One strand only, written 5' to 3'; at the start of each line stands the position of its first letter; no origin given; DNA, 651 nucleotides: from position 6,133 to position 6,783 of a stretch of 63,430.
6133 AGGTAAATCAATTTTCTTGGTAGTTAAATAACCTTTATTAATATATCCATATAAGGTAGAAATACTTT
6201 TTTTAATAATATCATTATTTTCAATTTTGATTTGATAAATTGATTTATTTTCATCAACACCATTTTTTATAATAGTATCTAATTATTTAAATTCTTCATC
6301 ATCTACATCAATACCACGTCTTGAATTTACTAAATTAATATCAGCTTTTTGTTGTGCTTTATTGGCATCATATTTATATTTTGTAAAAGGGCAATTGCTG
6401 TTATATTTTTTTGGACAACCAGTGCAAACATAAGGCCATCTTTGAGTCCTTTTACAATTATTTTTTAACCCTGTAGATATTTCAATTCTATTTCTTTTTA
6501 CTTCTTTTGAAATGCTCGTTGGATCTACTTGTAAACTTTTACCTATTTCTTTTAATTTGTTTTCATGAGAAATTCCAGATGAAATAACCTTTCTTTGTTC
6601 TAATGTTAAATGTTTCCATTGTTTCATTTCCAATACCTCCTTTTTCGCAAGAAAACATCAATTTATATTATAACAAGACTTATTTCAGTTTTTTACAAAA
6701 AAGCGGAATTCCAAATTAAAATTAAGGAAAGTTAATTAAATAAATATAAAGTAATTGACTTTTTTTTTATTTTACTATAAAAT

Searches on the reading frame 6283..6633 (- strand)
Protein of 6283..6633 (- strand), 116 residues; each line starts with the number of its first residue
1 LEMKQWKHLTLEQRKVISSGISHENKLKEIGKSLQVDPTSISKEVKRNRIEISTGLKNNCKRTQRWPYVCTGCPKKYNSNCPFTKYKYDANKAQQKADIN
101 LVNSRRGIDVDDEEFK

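Call 53: search_protein_families(library=pfam, proteins=[window:6283-6633:-], max_evalue=0.001)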
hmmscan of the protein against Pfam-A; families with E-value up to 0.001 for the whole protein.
window:6283-6633:- (116 aa): 1 family
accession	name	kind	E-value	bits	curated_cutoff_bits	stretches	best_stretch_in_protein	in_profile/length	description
PF13936.12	HTH_38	-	4.2e-10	39.6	27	1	6-48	2-44/44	Helix-turn-helix domain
